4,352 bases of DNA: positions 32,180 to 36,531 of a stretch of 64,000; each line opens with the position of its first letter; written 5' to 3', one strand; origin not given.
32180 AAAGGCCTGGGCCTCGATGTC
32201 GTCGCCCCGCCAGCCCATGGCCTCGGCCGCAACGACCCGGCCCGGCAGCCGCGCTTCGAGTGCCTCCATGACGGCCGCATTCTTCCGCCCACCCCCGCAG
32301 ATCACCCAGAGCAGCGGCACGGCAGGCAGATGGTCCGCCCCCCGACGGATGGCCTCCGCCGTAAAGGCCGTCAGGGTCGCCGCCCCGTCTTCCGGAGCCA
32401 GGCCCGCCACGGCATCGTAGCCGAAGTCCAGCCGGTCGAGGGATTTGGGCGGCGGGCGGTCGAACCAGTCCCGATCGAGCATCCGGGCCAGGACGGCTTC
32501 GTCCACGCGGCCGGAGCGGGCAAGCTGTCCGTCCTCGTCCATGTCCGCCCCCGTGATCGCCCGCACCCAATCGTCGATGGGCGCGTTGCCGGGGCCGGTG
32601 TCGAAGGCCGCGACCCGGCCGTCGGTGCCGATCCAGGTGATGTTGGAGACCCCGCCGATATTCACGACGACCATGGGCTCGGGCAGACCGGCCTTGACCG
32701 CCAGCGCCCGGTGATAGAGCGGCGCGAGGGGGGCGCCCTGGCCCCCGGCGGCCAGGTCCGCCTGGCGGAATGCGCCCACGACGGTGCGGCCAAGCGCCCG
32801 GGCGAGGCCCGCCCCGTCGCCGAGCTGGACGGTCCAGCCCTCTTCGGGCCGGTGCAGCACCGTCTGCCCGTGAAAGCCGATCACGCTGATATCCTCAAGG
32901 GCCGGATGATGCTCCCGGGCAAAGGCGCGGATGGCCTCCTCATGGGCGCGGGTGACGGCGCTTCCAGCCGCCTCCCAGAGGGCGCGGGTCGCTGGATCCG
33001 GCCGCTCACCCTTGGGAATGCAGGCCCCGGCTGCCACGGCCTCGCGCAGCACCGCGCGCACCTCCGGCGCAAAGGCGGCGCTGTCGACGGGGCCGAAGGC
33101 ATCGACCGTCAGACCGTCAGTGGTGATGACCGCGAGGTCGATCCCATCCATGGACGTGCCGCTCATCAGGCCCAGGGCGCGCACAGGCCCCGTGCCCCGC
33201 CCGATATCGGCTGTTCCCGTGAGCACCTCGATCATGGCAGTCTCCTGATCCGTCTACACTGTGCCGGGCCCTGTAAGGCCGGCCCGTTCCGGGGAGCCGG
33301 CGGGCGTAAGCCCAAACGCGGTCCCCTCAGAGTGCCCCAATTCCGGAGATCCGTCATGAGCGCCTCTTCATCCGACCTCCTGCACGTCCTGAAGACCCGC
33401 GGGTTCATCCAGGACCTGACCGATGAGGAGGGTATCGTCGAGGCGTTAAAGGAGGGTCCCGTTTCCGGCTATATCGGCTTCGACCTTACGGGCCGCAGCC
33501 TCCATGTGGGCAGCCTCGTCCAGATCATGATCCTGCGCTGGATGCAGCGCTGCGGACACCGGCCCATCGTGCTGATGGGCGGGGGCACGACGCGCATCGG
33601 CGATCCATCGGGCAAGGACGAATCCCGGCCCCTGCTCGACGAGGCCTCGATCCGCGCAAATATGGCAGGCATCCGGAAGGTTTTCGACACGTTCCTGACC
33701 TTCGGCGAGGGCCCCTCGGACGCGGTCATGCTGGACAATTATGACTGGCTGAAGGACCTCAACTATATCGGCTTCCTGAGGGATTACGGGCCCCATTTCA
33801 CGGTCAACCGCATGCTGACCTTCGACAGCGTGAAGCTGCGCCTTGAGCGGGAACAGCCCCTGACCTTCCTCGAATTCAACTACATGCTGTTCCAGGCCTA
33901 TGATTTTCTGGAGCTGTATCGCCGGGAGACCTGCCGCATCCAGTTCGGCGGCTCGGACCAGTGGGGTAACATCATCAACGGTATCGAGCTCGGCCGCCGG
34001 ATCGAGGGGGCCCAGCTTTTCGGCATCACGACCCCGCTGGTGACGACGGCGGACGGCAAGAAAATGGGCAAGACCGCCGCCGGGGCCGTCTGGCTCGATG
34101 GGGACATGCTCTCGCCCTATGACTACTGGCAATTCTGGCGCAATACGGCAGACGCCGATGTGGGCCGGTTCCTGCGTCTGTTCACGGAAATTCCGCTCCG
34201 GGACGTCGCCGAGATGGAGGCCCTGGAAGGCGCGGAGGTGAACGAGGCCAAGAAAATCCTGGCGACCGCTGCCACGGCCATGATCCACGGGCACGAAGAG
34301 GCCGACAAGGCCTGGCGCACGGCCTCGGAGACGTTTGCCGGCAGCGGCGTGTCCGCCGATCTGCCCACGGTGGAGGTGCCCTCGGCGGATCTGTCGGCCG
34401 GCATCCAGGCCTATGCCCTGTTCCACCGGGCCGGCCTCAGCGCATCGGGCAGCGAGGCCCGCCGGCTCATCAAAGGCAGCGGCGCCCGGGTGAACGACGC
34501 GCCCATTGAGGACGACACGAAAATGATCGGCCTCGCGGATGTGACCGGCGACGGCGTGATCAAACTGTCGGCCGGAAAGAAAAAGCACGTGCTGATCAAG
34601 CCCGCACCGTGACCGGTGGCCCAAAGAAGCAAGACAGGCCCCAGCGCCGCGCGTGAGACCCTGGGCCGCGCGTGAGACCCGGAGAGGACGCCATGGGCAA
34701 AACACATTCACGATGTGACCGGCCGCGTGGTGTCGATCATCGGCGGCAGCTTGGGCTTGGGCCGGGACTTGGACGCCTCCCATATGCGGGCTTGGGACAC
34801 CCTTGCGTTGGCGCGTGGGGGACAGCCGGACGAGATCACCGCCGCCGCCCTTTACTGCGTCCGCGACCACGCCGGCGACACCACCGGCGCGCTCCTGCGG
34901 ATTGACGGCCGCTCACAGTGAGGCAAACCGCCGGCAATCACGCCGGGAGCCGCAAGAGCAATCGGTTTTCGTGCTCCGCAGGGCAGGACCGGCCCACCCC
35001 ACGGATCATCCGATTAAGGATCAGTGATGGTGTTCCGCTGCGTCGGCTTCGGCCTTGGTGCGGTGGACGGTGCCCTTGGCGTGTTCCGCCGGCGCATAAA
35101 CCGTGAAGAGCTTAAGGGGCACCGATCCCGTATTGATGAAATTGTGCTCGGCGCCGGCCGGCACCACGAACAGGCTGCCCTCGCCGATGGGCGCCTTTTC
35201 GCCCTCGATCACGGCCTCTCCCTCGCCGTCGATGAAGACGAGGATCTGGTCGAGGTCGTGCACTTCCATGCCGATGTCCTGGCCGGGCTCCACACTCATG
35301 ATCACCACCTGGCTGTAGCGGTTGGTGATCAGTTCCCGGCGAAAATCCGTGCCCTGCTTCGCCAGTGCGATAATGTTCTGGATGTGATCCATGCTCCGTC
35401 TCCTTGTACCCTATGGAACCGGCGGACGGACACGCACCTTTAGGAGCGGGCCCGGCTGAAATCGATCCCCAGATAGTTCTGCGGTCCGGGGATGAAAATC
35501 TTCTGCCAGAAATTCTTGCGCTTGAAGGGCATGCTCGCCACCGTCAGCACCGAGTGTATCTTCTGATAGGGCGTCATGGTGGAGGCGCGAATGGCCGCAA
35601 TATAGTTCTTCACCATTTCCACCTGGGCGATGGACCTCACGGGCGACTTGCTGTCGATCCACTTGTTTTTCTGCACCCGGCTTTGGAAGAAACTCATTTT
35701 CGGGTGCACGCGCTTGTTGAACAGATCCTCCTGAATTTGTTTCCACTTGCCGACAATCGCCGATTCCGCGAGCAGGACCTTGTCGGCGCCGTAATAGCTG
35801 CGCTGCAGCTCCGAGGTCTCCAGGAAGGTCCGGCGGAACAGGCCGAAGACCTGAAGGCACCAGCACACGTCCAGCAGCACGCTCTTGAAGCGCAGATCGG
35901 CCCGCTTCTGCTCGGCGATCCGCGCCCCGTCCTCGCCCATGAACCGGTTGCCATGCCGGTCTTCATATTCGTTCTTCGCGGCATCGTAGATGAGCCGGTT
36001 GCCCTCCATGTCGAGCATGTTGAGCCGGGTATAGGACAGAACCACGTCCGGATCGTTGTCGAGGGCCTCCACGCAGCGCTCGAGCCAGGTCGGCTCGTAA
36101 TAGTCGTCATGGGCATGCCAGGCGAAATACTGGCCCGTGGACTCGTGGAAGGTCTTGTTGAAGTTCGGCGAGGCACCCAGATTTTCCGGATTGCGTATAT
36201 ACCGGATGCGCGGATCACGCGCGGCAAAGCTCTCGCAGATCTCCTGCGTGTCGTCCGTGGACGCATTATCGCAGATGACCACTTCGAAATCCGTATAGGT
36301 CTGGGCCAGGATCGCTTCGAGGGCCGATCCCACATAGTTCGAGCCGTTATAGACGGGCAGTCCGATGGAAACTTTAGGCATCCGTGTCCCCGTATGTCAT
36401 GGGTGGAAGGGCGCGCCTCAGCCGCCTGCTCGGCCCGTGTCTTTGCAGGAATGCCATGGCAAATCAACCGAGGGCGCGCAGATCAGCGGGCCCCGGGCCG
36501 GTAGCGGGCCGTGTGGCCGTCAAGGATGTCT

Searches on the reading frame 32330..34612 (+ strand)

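Call 40: search_protein_families(library=pfam, proteins=[window:32330-34612:+], max_evalue=0.0001)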
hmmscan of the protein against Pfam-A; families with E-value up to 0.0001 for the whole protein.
window:32330-34612:+ (760 aa): 1 family
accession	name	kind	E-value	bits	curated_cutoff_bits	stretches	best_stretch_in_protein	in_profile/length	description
PF00579.31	tRNA-synt_1b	-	2.9e-69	234.1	21.1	1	375-669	3-291/292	tRNA synthetases class I (W and Y)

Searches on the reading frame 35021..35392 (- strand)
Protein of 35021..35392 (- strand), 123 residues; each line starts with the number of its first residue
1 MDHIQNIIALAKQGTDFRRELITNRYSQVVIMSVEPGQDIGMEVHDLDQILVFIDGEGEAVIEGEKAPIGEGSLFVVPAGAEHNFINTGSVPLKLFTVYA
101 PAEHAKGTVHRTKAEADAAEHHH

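Call 40: search_protein_families(library=pfam, proteins=[window:35021-35392:-], max_evalue=0.0001)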
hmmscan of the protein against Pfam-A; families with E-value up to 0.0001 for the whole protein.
window:35021-35392:- (123 aa): 3 families
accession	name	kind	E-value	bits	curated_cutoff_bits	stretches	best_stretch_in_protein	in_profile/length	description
PF07883.17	Cupin_2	-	1.5e-15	57.1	27.2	1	31-99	2-70/70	Cupin domain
PF02311.25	AraC_binding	-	1.7e-08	34.7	21.1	1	36-114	12-90/135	AraC-like ligand binding domain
PF00190.28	Cupin_1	-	4.3e-05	23.6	22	1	31-107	37-121/151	Cupin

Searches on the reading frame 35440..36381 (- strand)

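Call 40: search_protein_families(library=pfam, proteins=[window:35440-36381:-], max_evalue=0.0001)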
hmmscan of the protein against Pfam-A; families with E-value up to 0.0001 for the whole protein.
window:35440-36381:- (313 aa): 2 families
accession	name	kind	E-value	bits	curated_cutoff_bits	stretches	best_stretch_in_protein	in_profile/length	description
PF00535.33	Glycos_transf_2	-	9.4e-34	117.2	23.3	1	5-119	1-115/168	Glycosyl transferase family 2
PF13641.12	Glyco_tranf_2_3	-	3.8e-09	37.3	27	1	3-145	2-146/230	Glycosyltransferase like family 2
